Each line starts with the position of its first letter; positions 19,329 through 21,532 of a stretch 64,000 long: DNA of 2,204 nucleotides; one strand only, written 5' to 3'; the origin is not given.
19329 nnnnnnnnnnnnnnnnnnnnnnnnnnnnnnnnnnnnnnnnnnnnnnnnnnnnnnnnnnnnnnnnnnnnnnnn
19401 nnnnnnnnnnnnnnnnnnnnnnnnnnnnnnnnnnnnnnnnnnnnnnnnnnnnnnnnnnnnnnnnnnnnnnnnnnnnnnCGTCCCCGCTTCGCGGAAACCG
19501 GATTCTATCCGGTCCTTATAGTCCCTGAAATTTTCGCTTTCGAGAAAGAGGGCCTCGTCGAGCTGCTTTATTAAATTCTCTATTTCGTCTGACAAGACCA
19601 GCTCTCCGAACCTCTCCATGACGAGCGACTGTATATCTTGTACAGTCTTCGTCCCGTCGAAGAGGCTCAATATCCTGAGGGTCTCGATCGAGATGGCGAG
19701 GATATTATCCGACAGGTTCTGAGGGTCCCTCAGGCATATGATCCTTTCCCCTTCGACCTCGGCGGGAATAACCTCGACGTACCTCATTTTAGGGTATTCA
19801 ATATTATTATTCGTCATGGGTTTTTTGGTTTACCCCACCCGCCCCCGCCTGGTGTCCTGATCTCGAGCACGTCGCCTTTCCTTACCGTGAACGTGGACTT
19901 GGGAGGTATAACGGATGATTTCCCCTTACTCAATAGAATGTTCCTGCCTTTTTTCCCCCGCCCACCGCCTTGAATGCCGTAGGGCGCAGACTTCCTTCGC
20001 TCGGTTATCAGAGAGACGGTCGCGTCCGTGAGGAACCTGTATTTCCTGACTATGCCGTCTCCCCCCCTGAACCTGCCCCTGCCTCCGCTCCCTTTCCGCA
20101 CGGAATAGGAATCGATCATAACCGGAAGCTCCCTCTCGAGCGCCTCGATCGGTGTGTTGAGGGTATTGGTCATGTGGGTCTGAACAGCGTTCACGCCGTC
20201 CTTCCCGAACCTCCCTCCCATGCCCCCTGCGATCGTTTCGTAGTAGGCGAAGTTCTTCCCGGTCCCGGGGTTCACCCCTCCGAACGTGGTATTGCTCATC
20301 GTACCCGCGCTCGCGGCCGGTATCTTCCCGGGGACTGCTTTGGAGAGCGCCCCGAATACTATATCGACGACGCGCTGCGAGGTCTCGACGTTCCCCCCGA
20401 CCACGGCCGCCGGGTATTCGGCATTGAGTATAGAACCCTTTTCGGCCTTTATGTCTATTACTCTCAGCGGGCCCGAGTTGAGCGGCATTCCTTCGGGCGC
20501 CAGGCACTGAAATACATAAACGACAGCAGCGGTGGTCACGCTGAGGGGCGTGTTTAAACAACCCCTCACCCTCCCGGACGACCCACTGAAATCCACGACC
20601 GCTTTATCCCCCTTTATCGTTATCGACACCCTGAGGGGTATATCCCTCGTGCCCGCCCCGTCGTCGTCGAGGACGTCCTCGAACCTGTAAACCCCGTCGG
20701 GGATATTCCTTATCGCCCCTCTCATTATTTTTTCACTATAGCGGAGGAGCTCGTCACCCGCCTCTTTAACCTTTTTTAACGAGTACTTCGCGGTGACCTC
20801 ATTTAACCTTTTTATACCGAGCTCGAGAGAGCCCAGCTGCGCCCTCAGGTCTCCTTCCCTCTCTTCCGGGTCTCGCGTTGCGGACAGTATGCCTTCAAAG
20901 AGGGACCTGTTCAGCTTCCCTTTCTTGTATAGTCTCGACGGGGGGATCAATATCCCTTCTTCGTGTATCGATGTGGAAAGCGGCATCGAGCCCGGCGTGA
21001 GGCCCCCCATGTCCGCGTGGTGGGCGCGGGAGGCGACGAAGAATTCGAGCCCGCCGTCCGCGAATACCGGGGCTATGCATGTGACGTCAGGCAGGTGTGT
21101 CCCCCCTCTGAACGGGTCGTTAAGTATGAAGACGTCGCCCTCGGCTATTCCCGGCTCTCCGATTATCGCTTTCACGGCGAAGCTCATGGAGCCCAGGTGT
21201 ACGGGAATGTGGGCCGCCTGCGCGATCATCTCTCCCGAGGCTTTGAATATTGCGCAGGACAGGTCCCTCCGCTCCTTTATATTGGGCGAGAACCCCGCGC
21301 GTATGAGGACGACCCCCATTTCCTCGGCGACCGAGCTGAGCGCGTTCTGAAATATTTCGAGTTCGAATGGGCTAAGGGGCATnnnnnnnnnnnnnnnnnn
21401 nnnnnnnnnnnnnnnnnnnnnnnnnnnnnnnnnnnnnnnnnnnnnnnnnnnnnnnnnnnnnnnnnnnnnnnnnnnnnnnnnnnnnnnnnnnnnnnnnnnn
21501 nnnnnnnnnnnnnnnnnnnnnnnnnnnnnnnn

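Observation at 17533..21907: Coupled operon hyuB - (PqqD/RRE-like plus Memo-like fusion) - M19 dipeptidase, with a Cys-rich secreted protein upstream: candidate undescribed peptide-processing system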

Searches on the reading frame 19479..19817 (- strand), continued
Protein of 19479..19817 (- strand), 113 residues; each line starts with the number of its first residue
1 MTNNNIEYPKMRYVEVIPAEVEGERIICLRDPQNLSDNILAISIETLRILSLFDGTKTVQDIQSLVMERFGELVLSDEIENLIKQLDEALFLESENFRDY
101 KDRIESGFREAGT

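Call 74: search_protein_families(library=pfam, proteins=[P0227, L100:7327-7713:+, L100:7710-7949:+], max_evalue=0.01)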
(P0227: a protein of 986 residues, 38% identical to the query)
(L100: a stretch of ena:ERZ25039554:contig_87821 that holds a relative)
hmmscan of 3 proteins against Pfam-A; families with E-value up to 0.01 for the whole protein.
P0227 (986 aa): 4 families
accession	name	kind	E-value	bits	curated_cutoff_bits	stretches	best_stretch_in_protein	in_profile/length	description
PF13424.12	TPR_12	-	0.00012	22.7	30.1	0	604-664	4-66/77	Tetratricopeptide repeat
PF07719.23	TPR_2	-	0.00015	22.1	27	0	604-632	2-30/34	Tetratricopeptide repeat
PF00515.34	TPR_1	-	0.00069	19.8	27.8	0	605-631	3-29/34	Tetratricopeptide repeat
PF13371.12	TPR_9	-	0.002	18.5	35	0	605-628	31-54/73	Tetratricopeptide repeat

L100:7327-7713:+ (128 aa): 0 families

L100:7710-7949:+ (79 aa): 0 families

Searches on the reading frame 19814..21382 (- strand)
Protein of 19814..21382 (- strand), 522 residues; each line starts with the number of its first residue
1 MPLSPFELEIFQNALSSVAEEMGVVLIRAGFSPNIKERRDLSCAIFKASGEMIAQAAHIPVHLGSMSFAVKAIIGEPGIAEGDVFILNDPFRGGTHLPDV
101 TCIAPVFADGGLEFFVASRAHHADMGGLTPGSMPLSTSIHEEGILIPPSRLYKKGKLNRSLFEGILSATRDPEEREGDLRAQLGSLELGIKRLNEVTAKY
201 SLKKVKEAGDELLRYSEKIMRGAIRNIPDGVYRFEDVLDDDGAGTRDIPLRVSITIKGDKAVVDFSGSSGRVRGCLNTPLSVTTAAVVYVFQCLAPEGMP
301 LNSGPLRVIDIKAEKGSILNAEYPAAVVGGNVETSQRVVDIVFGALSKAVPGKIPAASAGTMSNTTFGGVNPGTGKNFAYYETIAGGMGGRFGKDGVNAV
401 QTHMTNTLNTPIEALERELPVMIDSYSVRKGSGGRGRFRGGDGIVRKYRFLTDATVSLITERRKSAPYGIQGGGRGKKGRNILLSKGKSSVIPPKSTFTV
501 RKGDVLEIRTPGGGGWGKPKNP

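Call 3: search_protein_families(library=pfam, proteins=[window:19814-21382:-], max_evalue=1)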
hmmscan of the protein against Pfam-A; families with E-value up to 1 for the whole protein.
window:19814-21382:- (522 aa): 1 family
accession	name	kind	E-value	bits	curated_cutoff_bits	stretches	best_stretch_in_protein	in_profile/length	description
PF02538.19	Hydantoinase_B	-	5.5e-207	688.8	26.8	1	5-519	2-519/519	Hydantoinase B/oxoprolinase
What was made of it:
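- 19814..21382 (-): Hydantoinase_B/oxoprolinase-family protein (HyuB type) with no HyuA partner in the window. Pfam E=5.5e-207 (call 3).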

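Call 4: search_protein_families(library=ncbifam, proteins=[window:19814-21382:-], max_evalue=1)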
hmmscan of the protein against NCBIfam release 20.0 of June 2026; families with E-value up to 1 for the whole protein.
window:19814-21382:- (522 aa): 2 families
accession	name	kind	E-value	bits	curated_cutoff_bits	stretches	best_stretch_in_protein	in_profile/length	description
NF050157.1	CapLactmsBetCapB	equivalog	9.4e-78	261.9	1000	1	5-520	3-530/577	caprolactamase subunit beta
NF042976.1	AcphenoCarb_ApcD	equivalog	5.5e-32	110.9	1500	1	41-447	66-486/685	acetophenone carboxylase subunit delta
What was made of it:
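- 19814..21382 (-): NCBIfam caprolactamase beta scores 262 bits against a cutoff of 1000 (call 4).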

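Call 48: find_homologous_proteins(query=window:19814-21382:-)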
Query window:19814-21382:- (522 aa): 8000 proteins with E <= 0.001 among 8000 candidates; the best 120 are listed.
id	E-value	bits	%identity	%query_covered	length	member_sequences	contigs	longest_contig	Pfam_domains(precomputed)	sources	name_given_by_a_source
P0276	0.0e+0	1111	95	100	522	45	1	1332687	PF02538.20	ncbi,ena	-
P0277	0.0e+0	1058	90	100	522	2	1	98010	PF02538.20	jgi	jgi:N-methylhydantoinase B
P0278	0.0e+0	1049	90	100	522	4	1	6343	PF02538.20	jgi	jgi:N-methylhydantoinase B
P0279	0.0e+0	1040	90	100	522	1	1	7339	PF02538.20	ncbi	-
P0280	0.0e+0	1025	87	100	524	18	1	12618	PF02538.20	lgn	-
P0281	0.0e+0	1013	87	99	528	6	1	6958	PF02538.20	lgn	-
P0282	2.6e-291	985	84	99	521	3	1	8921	PF02538.20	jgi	jgi:N-methylhydantoinase B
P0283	2.5e-285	965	83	99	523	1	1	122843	PF02538.20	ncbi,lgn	ncbi:MAG: hydantoinase B/oxoprolinase family protein [Deltaproteobacteria bacterium]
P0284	1.4e-283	959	81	100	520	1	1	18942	PF02538.20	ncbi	-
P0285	3.7e-280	948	82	100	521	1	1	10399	PF02538.20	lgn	-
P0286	1.9e-279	946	80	100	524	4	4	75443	PF02538.20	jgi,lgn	-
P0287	1.2e-277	940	80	100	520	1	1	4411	PF02538.20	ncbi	-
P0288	1.2e-273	927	79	99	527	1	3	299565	PF02538.20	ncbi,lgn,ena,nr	ncbi:MAG TPA: hydantoinase B/oxoprolinase family protein [Thermodesulfobacteriota bacterium]|nr:hyda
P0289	8.5e-273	924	78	98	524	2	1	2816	PF02538.20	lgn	-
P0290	1.4e-271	920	77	98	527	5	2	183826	PF02538.20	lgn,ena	-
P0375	3.0e-248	843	76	95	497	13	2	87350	PF02538.20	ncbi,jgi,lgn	-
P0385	3.7e-245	833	70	99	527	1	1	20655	PF02538.20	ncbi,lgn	ncbi:MAG: hydantoinase B/oxoprolinase family protein [Candidatus Caldarchaeum sp.]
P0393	1.3e-241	821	68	99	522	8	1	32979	PF02538.20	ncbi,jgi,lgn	-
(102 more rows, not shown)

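Call 50: find_encoding_contigs(protein=P0375, flank=6000, max_places=1)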
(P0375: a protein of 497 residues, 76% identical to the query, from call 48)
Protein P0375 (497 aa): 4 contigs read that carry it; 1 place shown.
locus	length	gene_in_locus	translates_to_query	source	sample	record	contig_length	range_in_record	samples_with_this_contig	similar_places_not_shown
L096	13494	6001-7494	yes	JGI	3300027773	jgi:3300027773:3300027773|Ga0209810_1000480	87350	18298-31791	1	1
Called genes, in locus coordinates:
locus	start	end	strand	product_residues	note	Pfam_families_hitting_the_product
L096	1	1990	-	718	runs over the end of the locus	PF01966:HD, PF13328:HD_4, PF04607:RelA_SpoT, PF02824:TGS, PF19296:RelA_AH, PF28438:RelA_RIS, PF01842:ACT, PF13291:ACT_4, +1 more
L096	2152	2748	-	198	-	PF00625:Guanylate_kin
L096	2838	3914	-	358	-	PF00483:NTP_transferase, PF12804:NTP_transf_3 (weak), PF22640:ManC_GMP_beta-helix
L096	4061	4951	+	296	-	PF02219:MTHFR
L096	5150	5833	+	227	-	PF01209:Ubie_methyltran, PF13489:Methyltransf_23, PF13847:Methyltransf_31, PF08241:Methyltransf_11, PF08242:Methyltransf_12, PF13649:Methyltransf_25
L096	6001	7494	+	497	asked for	PF02538:Hydantoinase_B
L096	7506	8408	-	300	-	PF01243:PNPOx_N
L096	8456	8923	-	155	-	PF00903:Glyoxalase, PF13669:Glyoxalase_4, PF22677:Ble-like_N (weak)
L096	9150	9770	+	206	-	PF07336:ABATE, PF11706:zf-CGNR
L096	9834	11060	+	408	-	PF01875:Memo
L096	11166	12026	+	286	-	PF01244:Peptidase_M19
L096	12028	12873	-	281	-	PF04072:LCM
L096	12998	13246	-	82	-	-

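Call 51: find_encoding_contigs(protein=P0393, flank=6000, max_places=1)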
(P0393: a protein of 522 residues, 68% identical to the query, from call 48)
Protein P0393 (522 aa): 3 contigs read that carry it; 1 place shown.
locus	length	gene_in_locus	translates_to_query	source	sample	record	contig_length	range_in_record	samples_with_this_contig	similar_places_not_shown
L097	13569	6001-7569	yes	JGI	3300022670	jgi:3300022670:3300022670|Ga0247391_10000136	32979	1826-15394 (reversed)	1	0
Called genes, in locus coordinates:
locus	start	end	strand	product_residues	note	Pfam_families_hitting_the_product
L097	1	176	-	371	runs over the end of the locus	PF01702:TGT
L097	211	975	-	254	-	PF01113:DapB_N, PF05173:DapB_C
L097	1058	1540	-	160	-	-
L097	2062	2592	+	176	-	PF14385:DUF4416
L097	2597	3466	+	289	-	PF03755:YicC-like_N, PF08340:YicC-like_C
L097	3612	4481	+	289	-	PF02629:CoA_binding, PF13380:CoA_binding_2 (weak), PF13607:Succ_CoA_lig, PF00549:Ligase_CoA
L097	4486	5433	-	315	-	PF01073:3Beta_HSD, PF01370:Epimerase, PF02719:Polysacc_synt_2, PF04321:RmlD_sub_bind, PF07993:NAD_binding_4, PF16363:GDP_Man_Dehyd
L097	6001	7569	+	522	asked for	PF02538:Hydantoinase_B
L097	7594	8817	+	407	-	PF01875:Memo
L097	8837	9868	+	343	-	PF01244:Peptidase_M19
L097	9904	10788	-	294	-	PF00480:ROK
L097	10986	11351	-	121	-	PF02617:ClpS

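Call 52: find_encoding_contigs(protein=P0385, flank=6000, max_places=1)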
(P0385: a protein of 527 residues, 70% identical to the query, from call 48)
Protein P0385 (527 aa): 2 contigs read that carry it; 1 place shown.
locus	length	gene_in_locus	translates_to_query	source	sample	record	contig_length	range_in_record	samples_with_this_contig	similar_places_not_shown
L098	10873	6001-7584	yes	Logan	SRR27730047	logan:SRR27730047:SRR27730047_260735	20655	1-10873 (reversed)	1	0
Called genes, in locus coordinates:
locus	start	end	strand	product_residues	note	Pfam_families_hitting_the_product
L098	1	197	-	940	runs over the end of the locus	PF00989:PAS, PF13426:PAS_9, PF00989:PAS, PF08448:PAS_4, PF13188:PAS_8, PF13426:PAS_9, PF00512:HisKA, PF02518:HATPase_c, +2 more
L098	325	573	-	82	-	-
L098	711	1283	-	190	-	PF01765:RRF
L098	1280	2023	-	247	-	PF00696:AA_kinase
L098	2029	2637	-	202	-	PF00889:EF_TS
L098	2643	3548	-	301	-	PF00318:Ribosomal_S2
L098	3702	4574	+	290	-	PF02629:CoA_binding, PF13380:CoA_binding_2 (faint), PF13607:Succ_CoA_lig, PF00549:Ligase_CoA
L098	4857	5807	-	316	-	PF01073:3Beta_HSD, PF01370:Epimerase, PF02719:Polysacc_synt_2, PF04321:RmlD_sub_bind, PF07993:NAD_binding_4, PF13460:NAD_binding_10, PF16363:GDP_Man_Dehyd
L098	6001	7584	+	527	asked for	PF02538:Hydantoinase_B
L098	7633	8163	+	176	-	PF02627:CMD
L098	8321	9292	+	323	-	PF01244:Peptidase_M19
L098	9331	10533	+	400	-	PF00144:Beta-lactamase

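Call 73: search_protein_families(library=ncbifam, proteins=[L098:7633-8163:+, L098:9331-10533:+], max_evalue=0.00001)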
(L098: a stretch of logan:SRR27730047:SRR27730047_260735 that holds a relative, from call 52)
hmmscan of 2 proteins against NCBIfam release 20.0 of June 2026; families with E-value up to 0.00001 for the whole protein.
L098:7633-8163:+ (176 aa): 4 families
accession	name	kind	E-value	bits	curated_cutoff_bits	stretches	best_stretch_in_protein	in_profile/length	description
NF053654.1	GroundWater_YciW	equivalog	2.7e-23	82.6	310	1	1-171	1-171/179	YciW-related (seleno)protein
TIGR01926.1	peroxid_rel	subfamily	8.7e-21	74.5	81.8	1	5-173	4-175/178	peroxidase-related enzyme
TIGR00778.1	ahpD_dom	domain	2.7e-09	36.4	27.8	1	61-102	3-44/51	alkylhydroperoxidase AhpD family core domain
NF041238.1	AhpD_rel_CFYUT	equivalog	3.9e-06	26.4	175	0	57-168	214-330/357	alkylhydroperoxidase-related (seleno)protein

L098:9331-10533:+ (400 aa): 36 families (the best 25 are shown)
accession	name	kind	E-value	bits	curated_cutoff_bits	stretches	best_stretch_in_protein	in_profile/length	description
NF002968.0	PRK03642.1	equivalog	6.6e-51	173.5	385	1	44-373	43-406/432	penicillin binding protein PBP4B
NF038269.1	lipase_LipE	equivalog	1.6e-23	83.5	750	1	46-353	33-372/407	lipase LipE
NF007943.0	PRK10662.1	equivalog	1.5e-22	79.7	266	1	52-299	44-288/380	D-alanyl-D-alanine-carboxypeptidase/endopeptidase AmpH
NF052559.1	MthAcHydAcmB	equivalog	1.8e-21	76.3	550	1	43-300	9-288/391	methyl acetate hydrolase AcmB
NF052353.1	EstBLacLipLMycb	equivalog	9.3e-14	51.1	650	1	96-151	77-131/420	esterase/beta-lactamase LipL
NF033085.1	bla_class_C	equivalog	7.1e-13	48.1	415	1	42-224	6-184/356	class C beta-lactamase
NF040478.1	blaLAQ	exception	7.5e-13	48.2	850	1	43-322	30-294/380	LAQ family class C beta-lactamase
NF038238.1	blaBUT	exception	1.9e-11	43.7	850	1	44-322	34-297/383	BUT family class C beta-lactamase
NF012173.1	CMY2-MIR-ACT-EC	exception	7e-11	41.5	680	1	44-322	32-295/380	CMY2/MIR/ACT/EC family class C beta-lactamase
NF033575.1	blaRHO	exception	9.1e-11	41.3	825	1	45-224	32-206/380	RHO family class C beta-lactamase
NF000187.3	BlaMIR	exception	1.4e-09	37.6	882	1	40-226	28-210/381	MIR family cephalosporin-hydrolyzing class C beta-lactamase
NF009622.0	PRK13128.1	equivalog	2.1e-09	36.4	443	1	55-232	20-199/518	D-aminopeptidase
NF045671.1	blaPNC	exception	2.2e-09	36.7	750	1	44-224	49-225/401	PNC family class C beta-lactamase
NF000385.4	blaACT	exception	3.2e-09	36.3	810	1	42-244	30-227/380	ACT family cephalosporin-hydrolyzing class C beta-lactamase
NF000419.2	blaCMH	exception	3.8e-09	36.2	875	1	41-244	29-227/381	CMH family class C beta-lactamase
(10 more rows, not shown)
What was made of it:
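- L098 keeps HyuB and M19 but has an AhpD/CMD-family gene where the fusion would be (calls 52, 73).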

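Call 77: search_solved_structures(query=window:19814-21382:-, max_evalue=0.00001, show_alignments=1)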
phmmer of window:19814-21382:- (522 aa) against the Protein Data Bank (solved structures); distinct sequences matched with E-value up to 0.00001: 5.
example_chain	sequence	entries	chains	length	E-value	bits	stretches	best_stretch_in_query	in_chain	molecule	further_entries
7hk5_A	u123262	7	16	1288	2.3e-86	293.9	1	4-520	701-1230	N-methylhydantoinase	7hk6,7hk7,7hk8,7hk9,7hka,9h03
6yra_B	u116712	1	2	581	3.3e-58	201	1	4-519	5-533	Hydantoinase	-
5l9w_A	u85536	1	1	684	1.9e-28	102.8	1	38-446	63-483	Acetophenone carboxylase delta subunit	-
5svb_A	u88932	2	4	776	4.6e-16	61.9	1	29-480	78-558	Acetone carboxylase alpha subunit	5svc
5m45_A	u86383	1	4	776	4.6e-16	61.9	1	29-480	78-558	Acetone carboxylase alpha subunit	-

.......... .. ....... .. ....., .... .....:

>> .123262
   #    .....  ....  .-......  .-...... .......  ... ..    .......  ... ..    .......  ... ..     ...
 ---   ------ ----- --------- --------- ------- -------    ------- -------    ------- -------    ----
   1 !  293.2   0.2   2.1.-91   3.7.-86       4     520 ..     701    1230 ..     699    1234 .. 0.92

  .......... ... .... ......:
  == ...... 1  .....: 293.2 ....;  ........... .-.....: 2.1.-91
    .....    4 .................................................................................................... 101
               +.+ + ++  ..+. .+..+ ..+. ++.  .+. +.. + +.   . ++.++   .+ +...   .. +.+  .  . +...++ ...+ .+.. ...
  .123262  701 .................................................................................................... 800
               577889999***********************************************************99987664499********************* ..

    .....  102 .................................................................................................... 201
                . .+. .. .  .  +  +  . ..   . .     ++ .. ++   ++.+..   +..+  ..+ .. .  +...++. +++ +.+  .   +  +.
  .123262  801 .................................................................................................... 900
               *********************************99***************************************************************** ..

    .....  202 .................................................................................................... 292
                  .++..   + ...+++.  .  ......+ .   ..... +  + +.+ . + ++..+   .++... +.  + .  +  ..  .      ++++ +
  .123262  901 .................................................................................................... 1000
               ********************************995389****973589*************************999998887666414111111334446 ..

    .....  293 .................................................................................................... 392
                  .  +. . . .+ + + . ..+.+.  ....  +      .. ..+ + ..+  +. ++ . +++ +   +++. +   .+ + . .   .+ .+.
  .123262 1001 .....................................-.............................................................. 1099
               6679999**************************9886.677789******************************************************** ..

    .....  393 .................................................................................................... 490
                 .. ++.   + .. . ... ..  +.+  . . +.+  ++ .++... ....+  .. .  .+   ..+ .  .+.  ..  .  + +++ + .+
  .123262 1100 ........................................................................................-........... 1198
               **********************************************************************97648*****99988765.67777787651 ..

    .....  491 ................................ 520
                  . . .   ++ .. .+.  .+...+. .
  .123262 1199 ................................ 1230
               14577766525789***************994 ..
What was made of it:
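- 19814..21382 (-): The best solved relatives are the fused N-methylhydantoinase 7hk5 and caprolactamase beta 6yra_B (call 77).
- Closest known: HyuA/HyuB-type ATP-dependent amidohydrolases and carboxylases. Same: A full-length Hydantoinase_B domain (calls 3, 77).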
